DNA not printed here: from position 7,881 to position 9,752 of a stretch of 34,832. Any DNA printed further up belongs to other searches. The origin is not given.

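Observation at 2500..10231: Six-gene complex-I-like module with an Fe-S cluster but no visible electron-input subunit or maturation genes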

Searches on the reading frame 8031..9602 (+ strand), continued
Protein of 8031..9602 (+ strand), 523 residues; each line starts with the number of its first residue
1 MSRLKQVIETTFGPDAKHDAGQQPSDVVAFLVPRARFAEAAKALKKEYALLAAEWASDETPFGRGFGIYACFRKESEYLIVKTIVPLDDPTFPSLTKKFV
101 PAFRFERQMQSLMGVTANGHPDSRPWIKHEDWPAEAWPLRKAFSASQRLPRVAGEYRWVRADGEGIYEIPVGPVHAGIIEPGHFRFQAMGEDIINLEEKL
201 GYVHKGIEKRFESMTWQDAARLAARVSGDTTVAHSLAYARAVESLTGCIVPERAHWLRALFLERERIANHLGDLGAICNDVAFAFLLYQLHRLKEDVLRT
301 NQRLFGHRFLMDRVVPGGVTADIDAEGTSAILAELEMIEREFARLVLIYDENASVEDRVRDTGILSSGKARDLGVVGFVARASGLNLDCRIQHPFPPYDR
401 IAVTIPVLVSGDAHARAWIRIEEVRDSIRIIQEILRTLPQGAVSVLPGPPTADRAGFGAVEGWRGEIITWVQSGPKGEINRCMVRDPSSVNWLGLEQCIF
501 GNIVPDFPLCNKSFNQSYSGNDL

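Call 31: search_protein_representatives(protein=window:8031-9599:+)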
Query: 523 residues. Proteins with E-value up to 0.001 (for the whole library): 8084; up to 1e-10: 4281; up to 1e-30: 1184. The best 150 are listed.
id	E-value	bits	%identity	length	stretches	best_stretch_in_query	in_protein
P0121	7.2e-250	846.5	69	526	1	1-523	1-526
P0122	1.6e-131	456.0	48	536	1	23-523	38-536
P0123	7.9e-126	437.2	50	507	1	69-523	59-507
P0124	2.2e-124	432.5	45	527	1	36-523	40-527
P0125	1.8e-122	426.1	44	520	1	18-523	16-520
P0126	6.3e-122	424.4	45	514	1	35-523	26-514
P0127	4.0e-119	415.1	44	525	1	32-519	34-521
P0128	2.0e-118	412.8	45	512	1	51-523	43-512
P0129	4.8e-117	408.3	46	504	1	28-523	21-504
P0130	3.8e-116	405.3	44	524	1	57-522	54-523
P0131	2.3e-114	399.4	42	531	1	21-522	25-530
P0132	4.8e-112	391.8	42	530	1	52-523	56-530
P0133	9.3e-111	387.5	42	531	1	42-522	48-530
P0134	3.1e-110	385.8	41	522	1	40-523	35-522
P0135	7.5e-109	381.2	43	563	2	37-436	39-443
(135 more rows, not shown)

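Call 35: find_related_loci(query=A1, collection=genome_contigs, flank=10000)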
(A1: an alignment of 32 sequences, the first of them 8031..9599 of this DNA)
Query A1 (523 aa) in genome_contigs; peptide patterns used: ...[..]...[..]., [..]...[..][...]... (x = any residue, [..] = any of these).
600 stretches matched a pattern (row limit reached: there are more); 597 encode a relative of the query (tblastn E <= 1e-3); the best 80 are kept; 80 distinct loci.
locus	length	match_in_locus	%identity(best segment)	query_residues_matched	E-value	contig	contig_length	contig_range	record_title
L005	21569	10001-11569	78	1-523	0e+0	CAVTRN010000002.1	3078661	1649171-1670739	MAG: Nitrospirota bacterium isolate MFD09567.bin.1.28 genome assembly, contig: contig_51523, whole genome shotgun sequen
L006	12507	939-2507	79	1-523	0e+0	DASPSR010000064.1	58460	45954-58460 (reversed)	MAG TPA_asm: Nitrospirota bacterium isolate SMAG_U12256 k141_429699, whole genome shotgun sequence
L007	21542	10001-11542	69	10-523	0e+0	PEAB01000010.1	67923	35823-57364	MAG: Nitrospirae bacterium MYbinv3 scaffold56, whole genome shotgun sequence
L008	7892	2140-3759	67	4-523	0e+0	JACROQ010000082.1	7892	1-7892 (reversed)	MAG: Nitrospirae bacterium isolate NC_groundwater_1965_Pr3_S-0.2um_50_3 scaffold_260593, whole genome shotgun sequence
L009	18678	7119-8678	68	1-523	0e+0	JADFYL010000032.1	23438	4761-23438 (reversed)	MAG: Nitrospirae bacterium isolate nDJH8bin13 nDJH8_bin13_NODE_649_length_23438_cov_81.263525, whole genome shotgun sequ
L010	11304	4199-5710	45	22-523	1e-145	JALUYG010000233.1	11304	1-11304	MAG: Mariprofundus sp. isolate 131-447_metabat2_scaf2bin.068 131-447_scaffold_3364_c1, whole genome shotgun sequence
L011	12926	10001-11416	50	52-523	2e-145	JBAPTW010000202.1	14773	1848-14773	MAG: Gammaproteobacteria bacterium isolate MFD01233_ilm_asm_bin41 k127_129499, whole genome shotgun sequence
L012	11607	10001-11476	47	32-523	3e-142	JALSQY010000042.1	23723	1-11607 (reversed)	MAG: Methylothermaceae bacterium isolate 356-308_maxbin2_scaf2bin.122 356-308_scaffold_1195_c1, whole genome shotgun seq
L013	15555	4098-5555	48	40-523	1e-141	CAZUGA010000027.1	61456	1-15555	MAG TPA_asm: uncultured Methylococcaceae bacterium isolate binchicken_co46_509 genome assembly, contig: NODE_773_length_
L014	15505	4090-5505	50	51-523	3e-141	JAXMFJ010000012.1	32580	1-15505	MAG: Burkholderiales bacterium isolate STL-PRO84 C2.128.fa-12, whole genome shotgun sequence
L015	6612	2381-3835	47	36-523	2e-140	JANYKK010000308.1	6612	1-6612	MAG: Methylobacter sp. isolate GL140_5_metabinner_164_sub GL140_5_k141_2459984, whole genome shotgun sequence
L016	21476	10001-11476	46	32-523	9e-139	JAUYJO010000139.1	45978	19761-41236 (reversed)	MAG: Gallionella sp. isolate C24_metabat.bin.145 C24_k141_496197, whole genome shotgun sequence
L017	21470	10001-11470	48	32-523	1e-138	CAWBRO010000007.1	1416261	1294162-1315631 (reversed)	MAG: uncultured beta proteobacterium isolate MFD00392.bin.2.372 genome assembly, contig: contig_5438, whole genome shotg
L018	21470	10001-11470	47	36-522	3e-138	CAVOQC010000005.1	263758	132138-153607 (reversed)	MAG: uncultured beta proteobacterium isolate MFD09964.bin.1.200 genome assembly, contig: contig_49579, whole genome shot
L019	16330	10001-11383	49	66-523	3e-138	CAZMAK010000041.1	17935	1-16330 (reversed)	MAG TPA_asm: uncultured Ectothiorhodospiraceae bacterium isolate SRP214966_co3_30 genome assembly, contig: NODE_4397_len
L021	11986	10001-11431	47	46-523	2e-137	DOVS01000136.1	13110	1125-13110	MAG TPA_asm: Betaproteobacteria bacterium isolate UBA9220 contig_179519, whole genome shotgun sequence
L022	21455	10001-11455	48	41-523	2e-137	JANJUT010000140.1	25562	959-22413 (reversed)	MAG: Thiobacillus sp. isolate RXS2_metabat.bin.29 RXS2_k141_166034, whole genome shotgun sequence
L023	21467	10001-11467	48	35-523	6e-137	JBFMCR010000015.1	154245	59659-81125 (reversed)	MAG: Pseudomonadota bacterium isolate MAG198 MAG198_15, whole genome shotgun sequence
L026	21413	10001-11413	48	53-523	7e-136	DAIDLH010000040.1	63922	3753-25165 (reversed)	MAG TPA_asm: Candidatus Muproteobacteria bacterium isolate clean426 k141_406800, whole genome shotgun sequence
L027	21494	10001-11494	44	29-523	1e-135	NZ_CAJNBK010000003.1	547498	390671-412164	Paraburkholderia haematera strain LMG 31837 isolate LMG 31837, whole genome shotgun sequence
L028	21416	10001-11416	48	51-523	8e-136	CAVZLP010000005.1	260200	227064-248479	MAG: uncultured beta proteobacterium isolate MFD06085.bin.2.144 genome assembly, contig: contig_26272, whole genome shot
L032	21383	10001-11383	47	66-523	1e-134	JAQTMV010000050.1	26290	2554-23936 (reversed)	MAG: Methylococcales bacterium isolate STA_49 NODE_3474_length_26290_cov_4.449375_Sandtown_A, whole genome shotgun seque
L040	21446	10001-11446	46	42-523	8e-133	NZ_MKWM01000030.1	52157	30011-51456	MAG: Thiobacillus sp. 63-78 SCNpilot_expt_300_bf_scaffold_251, whole genome shotgun sequence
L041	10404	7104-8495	49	63-523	1e-132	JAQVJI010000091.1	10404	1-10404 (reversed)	MAG: Chromatiales bacterium isolate STE_6 NODE_16386_length_10404_cov_7.076968_Sandtown_E, whole genome shotgun sequence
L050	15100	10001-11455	46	41-523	5e-130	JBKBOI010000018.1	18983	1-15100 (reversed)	MAG: Rhodocyclaceae bacterium isolate 21I_052.bin.21 NODE_18_length_18983_cov_9.669047, whole genome shotgun sequence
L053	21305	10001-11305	49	85-523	7e-130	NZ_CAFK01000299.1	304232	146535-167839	Bradyrhizobium sp. STM 3843, whole genome shotgun sequence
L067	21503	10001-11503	45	51-523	4e-128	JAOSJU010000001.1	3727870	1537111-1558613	MAG: Burkholderiaceae bacterium isolate FR_11 FR-Burkholderiaceae-1_s1, whole genome shotgun sequence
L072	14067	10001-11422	46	51-523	1e-127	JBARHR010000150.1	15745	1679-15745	MAG: Gallionella sp. isolate MFD06487_ilm_asm_bin4 k127_136361, whole genome shotgun sequence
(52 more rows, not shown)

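Call 43: search_protein_families(library=pfam, proteins=[L013:7678-9075:+, L041:1506-1790:+, L026:1283-3043:+, L023:2799-3890:+, L053:14523-15488:-, L028:2629-4746:+, L027:823-1392:+, L001:12869-13420:+, L001:13497-14540:+, L072:11961-13352:-], max_evalue=0.01)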
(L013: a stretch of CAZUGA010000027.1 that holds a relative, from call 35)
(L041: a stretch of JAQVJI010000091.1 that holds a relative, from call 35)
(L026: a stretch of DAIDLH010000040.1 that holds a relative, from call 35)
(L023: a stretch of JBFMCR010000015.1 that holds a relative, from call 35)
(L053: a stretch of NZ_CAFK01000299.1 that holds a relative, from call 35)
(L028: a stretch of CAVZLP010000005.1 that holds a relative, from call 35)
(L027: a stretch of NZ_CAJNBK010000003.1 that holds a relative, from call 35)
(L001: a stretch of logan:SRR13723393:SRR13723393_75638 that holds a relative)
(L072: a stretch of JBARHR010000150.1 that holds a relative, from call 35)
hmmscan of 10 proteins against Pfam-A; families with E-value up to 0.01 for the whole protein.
L013:7678-9075:+ (465 aa): 11 families
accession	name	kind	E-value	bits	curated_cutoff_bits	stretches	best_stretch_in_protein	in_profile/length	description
PF00158.32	Sigma54_activat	-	7.4e-61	205.1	20.2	1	146-312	2-167/168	Sigma-54 interaction domain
PF14532.12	Sigma54_activ_2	-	4.6e-19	69.5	25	1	146-317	1-138/138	Sigma-54 interaction domain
PF00072.30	Response_reg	-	1.7e-18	67.2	30.2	1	6-113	2-107/111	Response regulator receiver domain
PF25601.1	AAA_lid_14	-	4.8e-17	62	27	1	318-396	1-79/87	AAA+ ATPase lid domain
PF02954.25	HTH_8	-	1.7e-11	44.1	22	1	419-459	2-42/42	Bacterial regulatory protein, Fis family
PF13556.12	HTH_30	-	2.9e-05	24.2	27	1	433-459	10-36/59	PucR C-terminal helix-turn-helix domain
PF07728.20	AAA_5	-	4.8e-05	23.8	22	1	170-288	2-123/139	AAA domain (dynein-related subfamily)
PF01078.27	Mg_chelatase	-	0.0018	18.2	20.3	1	224-288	91-158/207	Magnesium chelatase, subunit ChlI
PF13518.12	HTH_28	-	0.0023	18.4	25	1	427-460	6-37/52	Helix-turn-helix domain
PF07724.20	AAA_2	-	0.0058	17.1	27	0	168-298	4-135/166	AAA domain (Cdc48 subfamily)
PF13404.12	HTH_AsnC-type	-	0.0078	16.4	27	0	419-459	1-41/42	AsnC-type helix-turn-helix domain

L041:1506-1790:+ (94 aa): 3 families
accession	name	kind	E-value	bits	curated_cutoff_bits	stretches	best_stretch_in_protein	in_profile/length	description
PF01381.28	HTH_3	-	2.6e-06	27.8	23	1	7-38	1-32/55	Helix-turn-helix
PF13560.12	HTH_31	-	3.9e-05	24.3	27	1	4-54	3-54/64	Helix-turn-helix domain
PF20432.4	Xre-like-HTH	-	0.00096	19.8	25.8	1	7-38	15-46/63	Antitoxin Xre-like helix-turn-helix domain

L026:1283-3043:+ (586 aa): 2 families
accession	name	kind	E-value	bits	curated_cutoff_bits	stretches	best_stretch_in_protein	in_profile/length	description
PF00916.26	Sulfate_transp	-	1e-93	314.6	23.2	1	31-398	1-379/380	Sulfate permease family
PF01740.26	STAS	-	5e-18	65.2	22.6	1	457-560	7-106/106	STAS domain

L023:2799-3890:+ (363 aa): 2 families
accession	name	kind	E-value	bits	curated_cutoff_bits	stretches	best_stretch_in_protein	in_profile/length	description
PF01925.25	TauE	-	3.1e-35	122.4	32.6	1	17-289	1-233/237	Sulfite exporter TauE/SafE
PF18191.6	PnpCD_PnpD_N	-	0.0049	16.9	25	1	71-114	72-116/151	Hydroquinone 1,2-dioxygenase large subunit N-terminal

L053:14523-15488:- (321 aa): 12 families
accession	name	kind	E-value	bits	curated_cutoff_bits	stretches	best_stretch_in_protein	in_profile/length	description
PF00005.33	ABC_tran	-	1.6e-39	136.1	25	1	95-243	1-137/137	ABC transporter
PF13304.12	AAA_21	-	2.6e-10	41.3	27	2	212-274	235-300/304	AAA domain, putative AbiEii toxin, Type IV TA system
PF02463.25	SMC_N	-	8.3e-07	29.1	40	1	108-284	27-208/220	RecF/RecN/SMC N terminal domain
PF13555.12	AAA_29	-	0.00016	21.8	27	1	98-123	15-40/61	P-loop containing region of AAA domain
PF13191.12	AAA_16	-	0.00025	22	32.6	1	101-144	18-62/167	AAA ATPase domain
PF13401.12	AAA_22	-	0.0014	19.3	27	1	108-144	8-33/130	AAA domain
PF03193.22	RsgA_GTPase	-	0.0014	18.9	30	1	105-135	106-136/174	RsgA GTPase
PF09818.15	ABC_ATPase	-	0.0017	17.8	23.2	0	213-287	156-246/283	P-loop domain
PF13476.12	AAA_23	-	0.0024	19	27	1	97-125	12-39/201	AAA domain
PF03215.21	Rad17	-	0.0027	18.1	23.8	1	100-193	40-129/186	Rad17 P-loop domain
PF13671.12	AAA_33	-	0.0062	17.3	27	0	108-124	2-18/143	AAA domain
PF01078.27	Mg_chelatase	-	0.0094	15.8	20.3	0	90-128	7-45/207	Magnesium chelatase, subunit ChlI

L028:2629-4746:+ (705 aa): 7 families
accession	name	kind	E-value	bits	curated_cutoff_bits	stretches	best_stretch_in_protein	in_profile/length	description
PF09334.17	tRNA-synt_1g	-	1.4e-134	449.2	20.1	1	19-424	2-390/391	tRNA synthetases class I (M)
PF01588.26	tRNA_bind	-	5.5e-24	84.5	27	1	609-702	1-95/96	Putative tRNA binding domain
PF00133.28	tRNA-synt_1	-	5.9e-15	55.4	22.7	2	20-80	27-88/414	tRNA synthetases class I (I, L, M and V)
PF01921.24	tRNA-synt_1f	-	8.2e-06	25.4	27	1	351-401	273-323/360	tRNA synthetases class I (K)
PF01406.26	tRNA-synt_1e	-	2.4e-05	24.3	27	0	31-87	23-79/301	tRNA synthetases class I (C) catalytic domain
PF08264.19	Anticodon_1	-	0.00052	20.3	25.1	1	451-527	10-83/148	Anticodon-binding domain of tRNA ligase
PF19303.5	Anticodon_3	-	0.00069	19.9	23.5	1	458-570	27-141/152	Anticodon binding domain of methionyl tRNA ligase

L027:823-1392:+ (189 aa): 0 families

L001:12869-13420:+ (183 aa): 0 families

L001:13497-14540:+ (347 aa): 0 families

L072:11961-13352:- (463 aa): 17 families
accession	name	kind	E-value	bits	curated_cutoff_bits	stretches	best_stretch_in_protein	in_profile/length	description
PF07992.20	Pyr_redox_2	-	4.4e-55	187.6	26.1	1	3-322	1-291/291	Pyridine nucleotide-disulphide oxidoreductase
PF02852.28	Pyr_redox_dim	-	9e-29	100.3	25.3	1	342-449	2-109/110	Pyridine nucleotide-disulphide oxidoreductase, dimerisation domain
PF00070.33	Pyr_redox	-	3.6e-19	69.5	22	1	176-249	2-75/82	Pyridine nucleotide-disulphide oxidoreductase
PF03486.20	HI0933_like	-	1.9e-10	41.1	50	2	4-39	2-37/244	HI0933-like protein Rossmann domain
PF13738.12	Pyr_redox_3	-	8.5e-10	38.8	30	1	132-306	121-305/305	Pyridine nucleotide-disulphide oxidoreductase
PF12831.13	FAD_oxidored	-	6.5e-09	36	27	1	4-79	1-74/416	FAD dependent oxidoreductase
PF01262.27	AlaDh_PNT_C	-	1.6e-06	28.2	23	0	175-214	30-69/214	Alanine dehydrogenase/PNT, C-terminal domain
PF13450.12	NAD_binding_8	-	2.2e-06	28.3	21.9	1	7-40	1-34/68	NAD(P)-binding Rossmann-like domain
PF00890.30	FAD_binding_2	-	1.5e-05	24.8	20.4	1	4-40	1-37/414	FAD binding domain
PF05834.18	Lycopene_cycl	-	0.00023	20.8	23.4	0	4-149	1-146/380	Lycopene cyclase protein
PF01134.28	GIDA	-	0.00029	20.5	22.1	1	4-40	1-38/391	Glucose inhibited division protein A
PF01266.30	DAO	-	0.00033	20.7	27.9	1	4-40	1-38/353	FAD dependent oxidoreductase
PF13434.12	Lys_Orn_oxgnase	-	0.00038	20.1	21.3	1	121-189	133-204/339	L-lysine 6-monooxygenase/L-ornithine 5-monooxygenase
PF01946.23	Thi4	-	0.00064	19.5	26.2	1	2-49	17-65/235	Thi4 family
PF01494.25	FAD_binding_3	-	0.00068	19.4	22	1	2-37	1-36/349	FAD binding domain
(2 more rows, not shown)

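Call 70: search_protein_families(library=ncbifam, proteins=[L022:2591-4714:+, L012:2725-4632:+, L021:2912-4729:+, L032:2575-4230:+, L023:2799-3890:+, L001:12342-12662:+, L001:12926-13420:+, L001:13497-14540:+], max_evalue=0.001)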
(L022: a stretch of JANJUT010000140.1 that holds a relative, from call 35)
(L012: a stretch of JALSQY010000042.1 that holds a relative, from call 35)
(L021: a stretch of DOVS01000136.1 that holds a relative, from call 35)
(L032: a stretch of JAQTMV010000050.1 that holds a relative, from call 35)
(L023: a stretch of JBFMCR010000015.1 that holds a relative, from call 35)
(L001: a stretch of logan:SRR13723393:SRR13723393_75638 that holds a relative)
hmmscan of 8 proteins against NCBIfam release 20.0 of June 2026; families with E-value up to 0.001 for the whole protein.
L022:2591-4714:+ (707 aa): 4 families
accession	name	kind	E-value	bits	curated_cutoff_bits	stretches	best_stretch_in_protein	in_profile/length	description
TIGR00815.1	sulP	subfamily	1.1e-133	446.7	380.45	2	361-679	236-561/565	sulfate permease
NF008660.1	PRK11660.1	equivalog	1.8e-62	211.6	614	2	378-689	272-567/572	C4-dicarboxylic acid transporter DauA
NF050096.1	BicarbTportBicA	equivalog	2.2e-43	148.6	880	2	364-516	222-374/547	bicarbonate transporter BicA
TIGR00377.1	ant_ant_sig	superfamily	8.7e-09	35.2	53.45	1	578-671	8-100/108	anti-sigma factor antagonist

L012:2725-4632:+ (635 aa): 3 families
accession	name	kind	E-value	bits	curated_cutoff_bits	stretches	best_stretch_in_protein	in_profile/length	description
NF008660.1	PRK11660.1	equivalog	4.4e-50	170.6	614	1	21-532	27-539/572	C4-dicarboxylic acid transporter DauA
TIGR00815.1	sulP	subfamily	2e-45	155.3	380.45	1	23-526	14-537/565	sulfate permease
NF050096.1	BicarbTportBicA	equivalog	4.2e-42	144.4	880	1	21-442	10-412/547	bicarbonate transporter BicA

L021:2912-4729:+ (605 aa): 4 families
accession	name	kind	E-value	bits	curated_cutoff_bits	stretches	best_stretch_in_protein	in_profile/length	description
TIGR00815.1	sulP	subfamily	3e-119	399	380.45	1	25-566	1-561/565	sulfate permease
NF008660.1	PRK11660.1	equivalog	1.1e-79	268.3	614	1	35-564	26-555/572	C4-dicarboxylic acid transporter DauA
NF050096.1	BicarbTportBicA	equivalog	1.1e-58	199.1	880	1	33-443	7-413/547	bicarbonate transporter BicA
TIGR00377.1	ant_ant_sig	superfamily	3.8e-07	30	53.45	1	483-558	26-100/108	anti-sigma factor antagonist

L032:2575-4230:+ (551 aa): 3 families
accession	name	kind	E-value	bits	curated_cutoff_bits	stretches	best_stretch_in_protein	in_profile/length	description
NF008660.1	PRK11660.1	equivalog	1.2e-54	185.6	614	1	41-519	29-522/572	C4-dicarboxylic acid transporter DauA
TIGR00815.1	sulP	subfamily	5.7e-47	160.4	380.45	1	41-527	14-533/565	sulfate permease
NF050096.1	BicarbTportBicA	equivalog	2.6e-42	145.1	880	1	40-435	11-400/547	bicarbonate transporter BicA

L023:2799-3890:+ (363 aa): 0 families

L001:12342-12662:+ (106 aa): 1 family
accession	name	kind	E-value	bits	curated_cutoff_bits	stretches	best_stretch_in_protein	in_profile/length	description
TIGR04257.1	nanowire_3heme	domain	1.2e-21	76.7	40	1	28-105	2-75/75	c(7)-type cytochrome triheme domain-containing protein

L001:12926-13420:+ (164 aa): 0 families

L001:13497-14540:+ (347 aa): 0 families

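Call 72: find_related_loci(query=A2, collection=metagenome_contigs, flank=10000)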
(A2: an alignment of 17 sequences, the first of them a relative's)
Query A2 (525 aa) in metagenome_contigs; peptide patterns used: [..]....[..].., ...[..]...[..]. (x = any residue, [..] = any of these).
600 stretches matched a pattern (row limit reached: there are more); 594 encode a relative of the query (tblastn E <= 1e-3); the best 80 are kept; 80 distinct loci.
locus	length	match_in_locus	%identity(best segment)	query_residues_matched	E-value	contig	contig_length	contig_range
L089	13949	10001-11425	49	53-524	3e-162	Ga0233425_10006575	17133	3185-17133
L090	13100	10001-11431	48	53-525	4e-146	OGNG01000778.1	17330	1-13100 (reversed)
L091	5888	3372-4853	46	34-525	8e-147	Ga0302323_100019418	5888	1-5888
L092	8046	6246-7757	48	36-525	2e-144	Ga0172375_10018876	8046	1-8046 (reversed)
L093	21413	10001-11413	47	53-524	1e-143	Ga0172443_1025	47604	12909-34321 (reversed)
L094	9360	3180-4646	48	39-525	4e-143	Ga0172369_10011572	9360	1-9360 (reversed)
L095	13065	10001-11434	47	53-525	7e-143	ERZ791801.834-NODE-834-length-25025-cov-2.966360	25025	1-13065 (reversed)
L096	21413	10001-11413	46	53-524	3e-142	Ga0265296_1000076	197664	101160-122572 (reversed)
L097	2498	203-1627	45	53-524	4e-150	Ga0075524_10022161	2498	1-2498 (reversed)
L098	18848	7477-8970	44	30-524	6e-141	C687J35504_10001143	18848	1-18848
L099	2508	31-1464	46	50-525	6e-148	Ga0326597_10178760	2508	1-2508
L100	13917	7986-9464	46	34-525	2e-138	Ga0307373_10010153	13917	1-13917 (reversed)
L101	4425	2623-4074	47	53-525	8e-141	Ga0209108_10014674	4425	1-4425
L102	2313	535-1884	48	83-525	3e-147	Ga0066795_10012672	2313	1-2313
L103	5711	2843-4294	47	53-525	5e-138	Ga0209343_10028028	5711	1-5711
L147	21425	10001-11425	42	53-524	5e-124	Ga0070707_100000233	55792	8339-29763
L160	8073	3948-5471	40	17-524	9e-122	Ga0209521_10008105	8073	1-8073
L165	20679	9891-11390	41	31-524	1e-119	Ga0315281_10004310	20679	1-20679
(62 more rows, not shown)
